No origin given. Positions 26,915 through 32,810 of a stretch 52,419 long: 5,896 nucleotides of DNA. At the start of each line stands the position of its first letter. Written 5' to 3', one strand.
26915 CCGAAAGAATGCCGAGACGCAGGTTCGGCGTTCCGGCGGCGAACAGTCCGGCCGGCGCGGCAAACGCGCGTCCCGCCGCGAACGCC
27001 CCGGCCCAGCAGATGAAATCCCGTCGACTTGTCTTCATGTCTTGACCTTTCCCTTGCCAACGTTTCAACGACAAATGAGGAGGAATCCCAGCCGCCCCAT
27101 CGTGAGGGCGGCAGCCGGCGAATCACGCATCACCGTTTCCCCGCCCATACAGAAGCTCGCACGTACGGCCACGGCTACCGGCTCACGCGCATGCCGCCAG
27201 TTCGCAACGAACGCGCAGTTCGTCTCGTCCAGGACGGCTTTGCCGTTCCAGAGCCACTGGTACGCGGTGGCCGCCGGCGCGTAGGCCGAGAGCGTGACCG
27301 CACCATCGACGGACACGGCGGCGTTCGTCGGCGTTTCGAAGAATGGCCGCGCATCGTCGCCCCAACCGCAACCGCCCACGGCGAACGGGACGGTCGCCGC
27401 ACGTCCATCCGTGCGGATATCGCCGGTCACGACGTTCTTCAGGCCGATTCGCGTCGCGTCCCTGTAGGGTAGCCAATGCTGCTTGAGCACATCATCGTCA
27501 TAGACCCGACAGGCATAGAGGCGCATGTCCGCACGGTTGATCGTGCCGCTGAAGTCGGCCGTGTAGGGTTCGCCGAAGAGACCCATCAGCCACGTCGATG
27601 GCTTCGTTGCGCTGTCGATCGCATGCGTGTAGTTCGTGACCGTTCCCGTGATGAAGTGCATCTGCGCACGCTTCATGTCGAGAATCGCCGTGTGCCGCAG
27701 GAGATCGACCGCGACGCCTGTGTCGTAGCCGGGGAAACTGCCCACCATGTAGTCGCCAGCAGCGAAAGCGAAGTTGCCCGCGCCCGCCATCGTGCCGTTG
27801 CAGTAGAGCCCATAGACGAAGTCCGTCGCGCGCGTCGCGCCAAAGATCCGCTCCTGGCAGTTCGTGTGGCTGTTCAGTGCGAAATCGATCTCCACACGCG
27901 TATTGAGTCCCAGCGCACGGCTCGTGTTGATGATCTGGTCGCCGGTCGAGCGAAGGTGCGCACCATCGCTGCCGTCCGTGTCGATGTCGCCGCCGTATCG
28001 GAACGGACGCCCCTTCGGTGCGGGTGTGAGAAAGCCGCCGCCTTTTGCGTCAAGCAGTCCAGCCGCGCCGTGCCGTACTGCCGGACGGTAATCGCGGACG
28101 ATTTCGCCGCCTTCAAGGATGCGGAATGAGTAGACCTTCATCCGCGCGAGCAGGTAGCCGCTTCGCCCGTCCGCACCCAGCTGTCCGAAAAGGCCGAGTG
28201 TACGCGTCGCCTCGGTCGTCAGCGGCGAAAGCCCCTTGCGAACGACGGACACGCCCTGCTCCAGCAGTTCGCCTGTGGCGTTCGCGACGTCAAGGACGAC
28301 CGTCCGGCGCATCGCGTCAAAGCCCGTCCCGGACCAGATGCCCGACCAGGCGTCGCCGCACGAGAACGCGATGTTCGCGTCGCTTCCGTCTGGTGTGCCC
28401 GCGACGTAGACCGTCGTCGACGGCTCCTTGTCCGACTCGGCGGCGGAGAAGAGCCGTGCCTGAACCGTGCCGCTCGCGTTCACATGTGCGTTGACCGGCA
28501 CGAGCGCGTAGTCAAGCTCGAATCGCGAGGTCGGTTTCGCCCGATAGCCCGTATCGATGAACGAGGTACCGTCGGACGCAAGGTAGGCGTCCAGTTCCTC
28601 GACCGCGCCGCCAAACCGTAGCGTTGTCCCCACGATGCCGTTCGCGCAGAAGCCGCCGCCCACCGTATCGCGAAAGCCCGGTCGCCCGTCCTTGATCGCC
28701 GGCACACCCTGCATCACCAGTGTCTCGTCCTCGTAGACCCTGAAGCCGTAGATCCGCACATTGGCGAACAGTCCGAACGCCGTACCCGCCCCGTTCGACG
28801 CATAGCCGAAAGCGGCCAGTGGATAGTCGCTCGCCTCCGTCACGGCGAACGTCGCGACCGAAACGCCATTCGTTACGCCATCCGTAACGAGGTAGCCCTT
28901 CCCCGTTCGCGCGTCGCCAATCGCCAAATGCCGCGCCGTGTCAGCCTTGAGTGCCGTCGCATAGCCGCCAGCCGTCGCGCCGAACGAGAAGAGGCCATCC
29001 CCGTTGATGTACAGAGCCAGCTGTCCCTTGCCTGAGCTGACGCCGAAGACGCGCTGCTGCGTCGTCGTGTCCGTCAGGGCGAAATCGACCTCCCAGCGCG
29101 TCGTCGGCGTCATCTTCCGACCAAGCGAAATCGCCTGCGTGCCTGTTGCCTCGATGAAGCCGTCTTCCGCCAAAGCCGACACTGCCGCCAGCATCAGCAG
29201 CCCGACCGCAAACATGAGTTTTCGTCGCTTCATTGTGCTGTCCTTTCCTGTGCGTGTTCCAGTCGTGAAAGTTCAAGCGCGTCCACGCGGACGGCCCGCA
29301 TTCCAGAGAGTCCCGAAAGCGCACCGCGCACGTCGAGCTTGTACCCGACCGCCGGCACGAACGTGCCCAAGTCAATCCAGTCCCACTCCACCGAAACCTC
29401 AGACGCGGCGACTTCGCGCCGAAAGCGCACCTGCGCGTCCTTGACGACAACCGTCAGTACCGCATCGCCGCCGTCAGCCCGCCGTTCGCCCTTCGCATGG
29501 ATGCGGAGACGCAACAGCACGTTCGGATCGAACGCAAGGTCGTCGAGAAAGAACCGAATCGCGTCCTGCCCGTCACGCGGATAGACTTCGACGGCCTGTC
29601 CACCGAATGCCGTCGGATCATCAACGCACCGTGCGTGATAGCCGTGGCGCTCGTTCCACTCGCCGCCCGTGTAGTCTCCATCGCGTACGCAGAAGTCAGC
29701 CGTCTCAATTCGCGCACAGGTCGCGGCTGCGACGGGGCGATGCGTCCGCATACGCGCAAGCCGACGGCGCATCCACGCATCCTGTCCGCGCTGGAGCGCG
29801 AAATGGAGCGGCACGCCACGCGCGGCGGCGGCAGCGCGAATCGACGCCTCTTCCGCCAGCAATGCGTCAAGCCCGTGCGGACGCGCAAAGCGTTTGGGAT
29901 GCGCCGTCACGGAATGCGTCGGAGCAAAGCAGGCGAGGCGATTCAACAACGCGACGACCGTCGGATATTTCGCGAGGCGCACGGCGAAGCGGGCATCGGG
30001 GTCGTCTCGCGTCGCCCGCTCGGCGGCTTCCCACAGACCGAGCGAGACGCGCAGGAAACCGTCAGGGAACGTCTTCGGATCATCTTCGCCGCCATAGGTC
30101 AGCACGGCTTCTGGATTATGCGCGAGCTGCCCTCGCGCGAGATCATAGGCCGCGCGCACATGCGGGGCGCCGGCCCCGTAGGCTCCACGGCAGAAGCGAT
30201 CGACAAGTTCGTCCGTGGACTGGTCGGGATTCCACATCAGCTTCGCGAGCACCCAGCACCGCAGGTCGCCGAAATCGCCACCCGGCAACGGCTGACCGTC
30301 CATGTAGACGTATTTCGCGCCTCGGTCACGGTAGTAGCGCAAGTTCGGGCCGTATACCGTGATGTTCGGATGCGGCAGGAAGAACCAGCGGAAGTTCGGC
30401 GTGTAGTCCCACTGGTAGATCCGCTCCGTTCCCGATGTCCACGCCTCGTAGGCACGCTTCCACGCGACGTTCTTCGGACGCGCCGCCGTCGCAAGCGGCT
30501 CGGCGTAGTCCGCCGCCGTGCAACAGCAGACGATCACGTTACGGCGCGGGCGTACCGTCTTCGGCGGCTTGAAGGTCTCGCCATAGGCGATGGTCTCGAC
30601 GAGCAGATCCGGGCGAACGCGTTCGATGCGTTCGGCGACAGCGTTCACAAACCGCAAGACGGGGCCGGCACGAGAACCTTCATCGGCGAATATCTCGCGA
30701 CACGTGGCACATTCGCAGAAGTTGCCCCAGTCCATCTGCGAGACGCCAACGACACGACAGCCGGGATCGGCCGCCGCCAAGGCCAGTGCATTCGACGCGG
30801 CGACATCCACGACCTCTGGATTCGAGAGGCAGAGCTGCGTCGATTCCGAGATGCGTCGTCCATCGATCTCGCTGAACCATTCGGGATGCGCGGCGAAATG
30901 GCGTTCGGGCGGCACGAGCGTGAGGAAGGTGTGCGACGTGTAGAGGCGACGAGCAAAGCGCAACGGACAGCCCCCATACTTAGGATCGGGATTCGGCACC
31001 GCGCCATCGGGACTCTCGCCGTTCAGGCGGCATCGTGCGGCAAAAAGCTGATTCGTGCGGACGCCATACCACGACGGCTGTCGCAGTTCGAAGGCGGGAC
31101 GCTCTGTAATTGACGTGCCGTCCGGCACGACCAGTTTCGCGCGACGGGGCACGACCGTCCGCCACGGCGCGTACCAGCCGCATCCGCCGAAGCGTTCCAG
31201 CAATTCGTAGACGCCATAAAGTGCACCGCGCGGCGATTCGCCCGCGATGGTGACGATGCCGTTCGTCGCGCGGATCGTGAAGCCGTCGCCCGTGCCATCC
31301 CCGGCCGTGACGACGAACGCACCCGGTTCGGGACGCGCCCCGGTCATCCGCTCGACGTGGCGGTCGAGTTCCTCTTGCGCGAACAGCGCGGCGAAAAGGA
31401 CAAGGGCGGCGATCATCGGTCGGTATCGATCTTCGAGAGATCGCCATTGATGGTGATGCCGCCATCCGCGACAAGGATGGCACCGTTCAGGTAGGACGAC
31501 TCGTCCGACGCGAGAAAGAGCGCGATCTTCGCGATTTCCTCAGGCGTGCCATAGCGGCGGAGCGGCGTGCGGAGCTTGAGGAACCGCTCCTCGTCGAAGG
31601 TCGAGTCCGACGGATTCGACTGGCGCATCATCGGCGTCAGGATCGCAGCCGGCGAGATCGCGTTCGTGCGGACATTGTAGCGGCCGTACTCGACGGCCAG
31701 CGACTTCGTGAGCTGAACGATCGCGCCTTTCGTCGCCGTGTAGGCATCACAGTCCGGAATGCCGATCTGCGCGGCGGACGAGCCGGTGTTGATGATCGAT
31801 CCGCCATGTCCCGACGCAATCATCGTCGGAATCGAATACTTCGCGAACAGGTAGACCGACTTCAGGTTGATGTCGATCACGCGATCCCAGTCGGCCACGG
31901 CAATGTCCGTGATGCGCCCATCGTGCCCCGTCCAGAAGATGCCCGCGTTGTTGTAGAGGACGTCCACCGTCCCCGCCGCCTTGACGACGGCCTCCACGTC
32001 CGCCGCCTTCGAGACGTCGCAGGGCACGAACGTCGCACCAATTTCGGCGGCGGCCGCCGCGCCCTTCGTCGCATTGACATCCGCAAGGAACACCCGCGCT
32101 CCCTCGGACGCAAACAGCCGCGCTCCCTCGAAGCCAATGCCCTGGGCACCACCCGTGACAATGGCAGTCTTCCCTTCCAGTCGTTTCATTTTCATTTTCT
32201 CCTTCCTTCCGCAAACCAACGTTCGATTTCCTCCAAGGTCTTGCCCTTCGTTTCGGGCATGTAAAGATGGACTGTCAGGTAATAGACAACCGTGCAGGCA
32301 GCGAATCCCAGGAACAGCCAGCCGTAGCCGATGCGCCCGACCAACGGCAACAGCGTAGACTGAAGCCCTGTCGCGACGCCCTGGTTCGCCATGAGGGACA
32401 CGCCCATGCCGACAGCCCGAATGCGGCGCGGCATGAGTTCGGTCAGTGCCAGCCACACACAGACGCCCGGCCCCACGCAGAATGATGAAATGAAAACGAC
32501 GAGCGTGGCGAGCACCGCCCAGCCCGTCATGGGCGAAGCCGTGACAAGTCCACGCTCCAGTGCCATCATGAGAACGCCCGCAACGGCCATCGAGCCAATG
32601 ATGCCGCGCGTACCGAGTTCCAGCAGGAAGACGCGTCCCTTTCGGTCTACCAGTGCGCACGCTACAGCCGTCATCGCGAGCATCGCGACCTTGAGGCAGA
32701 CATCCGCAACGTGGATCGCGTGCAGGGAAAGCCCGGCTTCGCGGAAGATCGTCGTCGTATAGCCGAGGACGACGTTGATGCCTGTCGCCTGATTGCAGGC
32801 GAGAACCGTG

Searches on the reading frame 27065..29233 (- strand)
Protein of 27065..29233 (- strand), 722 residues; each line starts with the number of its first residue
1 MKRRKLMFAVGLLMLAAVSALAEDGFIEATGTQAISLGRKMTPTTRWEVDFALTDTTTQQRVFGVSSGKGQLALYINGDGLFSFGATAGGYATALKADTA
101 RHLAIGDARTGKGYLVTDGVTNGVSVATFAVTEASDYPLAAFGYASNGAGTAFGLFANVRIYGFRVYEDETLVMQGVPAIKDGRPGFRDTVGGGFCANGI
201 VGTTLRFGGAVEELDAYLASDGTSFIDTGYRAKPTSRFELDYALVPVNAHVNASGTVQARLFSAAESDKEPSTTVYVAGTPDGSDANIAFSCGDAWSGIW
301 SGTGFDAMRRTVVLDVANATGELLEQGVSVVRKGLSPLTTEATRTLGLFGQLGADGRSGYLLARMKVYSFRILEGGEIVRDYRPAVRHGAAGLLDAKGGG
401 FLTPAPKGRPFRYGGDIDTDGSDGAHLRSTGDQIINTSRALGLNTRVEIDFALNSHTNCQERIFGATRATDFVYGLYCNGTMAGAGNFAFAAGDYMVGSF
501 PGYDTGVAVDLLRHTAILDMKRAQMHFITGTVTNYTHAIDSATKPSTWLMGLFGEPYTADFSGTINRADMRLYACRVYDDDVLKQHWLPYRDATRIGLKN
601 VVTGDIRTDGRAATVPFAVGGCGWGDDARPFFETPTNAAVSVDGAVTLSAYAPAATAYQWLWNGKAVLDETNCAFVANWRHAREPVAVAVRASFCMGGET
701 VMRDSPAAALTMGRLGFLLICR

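Call 8: search_protein_families(library=pfam, proteins=[window:27065-29233:-])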
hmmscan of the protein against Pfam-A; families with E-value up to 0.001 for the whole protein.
window:27065-29233:- (722 aa): 0 families

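Call 54: search_solved_structures(query=window:27065-29233:-, max_evalue=0.01)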
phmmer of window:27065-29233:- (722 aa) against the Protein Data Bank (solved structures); distinct sequences matched with E-value up to 0.01: 2.
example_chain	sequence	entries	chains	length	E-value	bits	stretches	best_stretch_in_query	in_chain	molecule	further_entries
9ncf_S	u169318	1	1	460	2.1e-06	29.6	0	613-676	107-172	Immunoglobulin-like domain protein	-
9c2d_S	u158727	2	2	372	0.00023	22.9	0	634-675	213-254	Tail protein | Putative tail protein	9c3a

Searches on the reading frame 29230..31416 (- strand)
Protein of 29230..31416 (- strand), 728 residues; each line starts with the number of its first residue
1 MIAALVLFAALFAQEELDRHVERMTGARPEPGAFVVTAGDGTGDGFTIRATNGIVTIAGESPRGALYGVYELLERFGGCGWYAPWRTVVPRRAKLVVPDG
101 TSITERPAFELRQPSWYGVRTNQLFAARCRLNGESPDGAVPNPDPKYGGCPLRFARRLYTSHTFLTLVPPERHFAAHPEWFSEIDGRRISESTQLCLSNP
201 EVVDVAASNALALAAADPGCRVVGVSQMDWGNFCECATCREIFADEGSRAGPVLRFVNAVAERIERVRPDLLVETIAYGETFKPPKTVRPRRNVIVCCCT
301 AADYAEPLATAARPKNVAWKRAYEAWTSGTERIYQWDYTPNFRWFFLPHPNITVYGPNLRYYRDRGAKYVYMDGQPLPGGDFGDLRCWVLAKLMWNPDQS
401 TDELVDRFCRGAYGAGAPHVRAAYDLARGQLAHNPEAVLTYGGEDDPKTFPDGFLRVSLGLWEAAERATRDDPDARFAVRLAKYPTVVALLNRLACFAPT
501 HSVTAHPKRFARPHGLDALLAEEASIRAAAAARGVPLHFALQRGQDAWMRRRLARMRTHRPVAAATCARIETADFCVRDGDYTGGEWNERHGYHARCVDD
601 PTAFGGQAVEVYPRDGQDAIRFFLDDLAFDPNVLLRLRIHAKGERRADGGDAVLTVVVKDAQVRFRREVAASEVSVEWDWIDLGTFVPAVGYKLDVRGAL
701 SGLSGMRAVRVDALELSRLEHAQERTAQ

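Call 8: search_protein_families(library=pfam, proteins=[window:29230-31416:-])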
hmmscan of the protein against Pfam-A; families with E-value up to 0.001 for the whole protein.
window:29230-31416:- (728 aa): 2 families
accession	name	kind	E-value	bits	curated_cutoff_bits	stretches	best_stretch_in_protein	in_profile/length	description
PF16126.11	DUF4838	-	2e-83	280.7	26.6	1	81-422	1-322/325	Domain of unknown function (DUF4838)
PF03648.19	Glyco_hydro_67N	-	0.00016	22.3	24.3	1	44-72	88-120/120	Glycosyl hydrolase family 67 N-terminus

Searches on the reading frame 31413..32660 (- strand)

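Call 8: search_protein_families(library=pfam, proteins=[window:31413-32660:-])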
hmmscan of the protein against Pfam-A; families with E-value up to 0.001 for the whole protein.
window:31413-32660:- (415 aa): 4 families
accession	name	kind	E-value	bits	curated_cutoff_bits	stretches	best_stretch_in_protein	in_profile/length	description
PF13561.12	adh_short_C2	-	7.8e-65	219.2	27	1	172-403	3-236/236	Enoyl-(Acyl carrier protein) reductase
PF00106.31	adh_short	-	1.2e-50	172.1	26.6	1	164-350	1-192/195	short chain dehydrogenase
PF08659.16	KR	-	0.00013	22.4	22.6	1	165-310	2-152/180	KR domain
PF01370.27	Epimerase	-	0.00066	19.6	20.9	0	167-326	2-161/240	NAD dependent epimerase/dehydratase family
